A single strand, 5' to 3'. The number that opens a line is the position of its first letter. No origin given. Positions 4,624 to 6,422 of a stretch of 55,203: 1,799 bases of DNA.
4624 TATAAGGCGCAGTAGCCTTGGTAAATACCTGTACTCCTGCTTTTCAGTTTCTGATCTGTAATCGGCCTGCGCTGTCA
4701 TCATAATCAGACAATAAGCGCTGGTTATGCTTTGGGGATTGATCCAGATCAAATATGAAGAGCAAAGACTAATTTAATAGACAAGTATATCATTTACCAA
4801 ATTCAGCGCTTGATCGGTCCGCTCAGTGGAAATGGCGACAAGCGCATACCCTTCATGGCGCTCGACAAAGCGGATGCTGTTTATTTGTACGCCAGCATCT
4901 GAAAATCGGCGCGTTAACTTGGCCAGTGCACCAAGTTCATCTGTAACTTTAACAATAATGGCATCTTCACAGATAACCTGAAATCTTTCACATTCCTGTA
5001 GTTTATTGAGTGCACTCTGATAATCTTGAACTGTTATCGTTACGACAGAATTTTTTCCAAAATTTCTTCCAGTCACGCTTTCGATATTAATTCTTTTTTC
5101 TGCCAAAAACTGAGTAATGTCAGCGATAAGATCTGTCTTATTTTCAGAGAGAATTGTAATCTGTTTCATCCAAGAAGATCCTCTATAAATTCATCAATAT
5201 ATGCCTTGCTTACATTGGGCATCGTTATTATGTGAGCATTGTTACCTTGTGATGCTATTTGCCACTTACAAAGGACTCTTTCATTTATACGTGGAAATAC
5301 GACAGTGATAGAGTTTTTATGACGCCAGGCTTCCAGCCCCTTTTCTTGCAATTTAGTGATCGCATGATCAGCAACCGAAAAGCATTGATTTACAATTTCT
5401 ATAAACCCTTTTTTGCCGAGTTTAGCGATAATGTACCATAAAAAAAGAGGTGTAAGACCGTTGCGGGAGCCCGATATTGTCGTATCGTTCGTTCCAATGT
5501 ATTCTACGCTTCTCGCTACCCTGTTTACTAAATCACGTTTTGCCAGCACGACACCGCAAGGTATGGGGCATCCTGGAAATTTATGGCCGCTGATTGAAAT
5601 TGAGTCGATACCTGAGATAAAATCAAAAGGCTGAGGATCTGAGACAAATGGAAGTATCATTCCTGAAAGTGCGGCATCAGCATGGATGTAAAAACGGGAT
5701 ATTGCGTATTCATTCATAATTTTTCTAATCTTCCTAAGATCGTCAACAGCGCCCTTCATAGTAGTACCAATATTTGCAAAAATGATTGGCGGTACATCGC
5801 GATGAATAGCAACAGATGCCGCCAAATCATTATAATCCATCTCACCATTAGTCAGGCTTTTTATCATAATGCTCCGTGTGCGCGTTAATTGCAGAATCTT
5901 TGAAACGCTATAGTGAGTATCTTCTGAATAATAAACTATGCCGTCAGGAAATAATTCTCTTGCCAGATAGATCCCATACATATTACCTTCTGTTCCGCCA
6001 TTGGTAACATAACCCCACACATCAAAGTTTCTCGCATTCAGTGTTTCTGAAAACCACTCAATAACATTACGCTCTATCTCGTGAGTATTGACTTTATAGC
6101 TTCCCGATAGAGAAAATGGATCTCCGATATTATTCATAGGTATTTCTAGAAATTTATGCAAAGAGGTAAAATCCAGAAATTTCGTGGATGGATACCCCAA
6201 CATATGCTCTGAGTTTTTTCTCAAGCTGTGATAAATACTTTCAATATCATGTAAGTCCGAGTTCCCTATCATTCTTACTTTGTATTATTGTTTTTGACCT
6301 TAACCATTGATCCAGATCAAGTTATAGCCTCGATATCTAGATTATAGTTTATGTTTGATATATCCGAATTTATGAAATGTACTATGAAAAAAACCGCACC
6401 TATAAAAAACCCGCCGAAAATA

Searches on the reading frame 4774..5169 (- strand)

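Call 14: search_protein_families(library=ncbifam, proteins=[window:4774-5169:-], max_evalue=0.00001)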
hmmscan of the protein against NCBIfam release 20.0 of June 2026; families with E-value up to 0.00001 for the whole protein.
window:4774-5169:- (131 aa): 2 families
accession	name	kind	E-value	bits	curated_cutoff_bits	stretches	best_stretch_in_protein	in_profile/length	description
NF004976.0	PRK06349.1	subfamily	3.9e-07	29.5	205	0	53-121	334-403/430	homoserine dehydrogenase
NF006352.0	PRK08577.1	equivalog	7.3e-06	26.1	140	0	71-112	59-102/136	hypothetical protein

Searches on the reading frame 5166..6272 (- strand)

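Call 8: search_protein_families(library=pfam, proteins=[window:5166-6272:-], max_evalue=0.00001)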
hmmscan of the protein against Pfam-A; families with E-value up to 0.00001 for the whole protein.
window:5166-6272:- (368 aa): 1 family
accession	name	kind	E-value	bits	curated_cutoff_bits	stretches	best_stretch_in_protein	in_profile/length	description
PF00282.25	Pyridoxal_deC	-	2.2e-22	79.7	27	1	112-316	147-361/375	Pyridoxal-dependent decarboxylase conserved domain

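Call 14: search_protein_families(library=ncbifam, proteins=[window:5166-6272:-], max_evalue=0.00001)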
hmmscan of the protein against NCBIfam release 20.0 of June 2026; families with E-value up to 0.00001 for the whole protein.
window:5166-6272:- (368 aa): 5 families
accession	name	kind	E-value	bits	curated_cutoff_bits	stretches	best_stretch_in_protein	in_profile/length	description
NF002748.0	PRK02769.1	equivalog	7.9e-148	492.2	305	1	4-367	5-369/382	histidine decarboxylase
TIGR03812.1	tyr_de_CO2_Arch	equivalog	1.2e-41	142.9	299.4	1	40-366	42-372/375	tyrosine decarboxylase MfnA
TIGR01788.1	Glu-decarb-GAD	equivalog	7.8e-18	64.4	380.4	1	164-337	190-372/431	glutamate decarboxylase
NF052646.1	DABADecarRhbB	equivalog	6.1e-16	58.1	900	1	66-263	138-342/491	L-2,4-diaminobutyrate decarboxylase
TIGR03799.1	NOD_PanD_pyr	equivalog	2.8e-13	49.1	606.1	1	112-303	211-411/522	pyridoxal-dependent aspartate 1-decarboxylase PanP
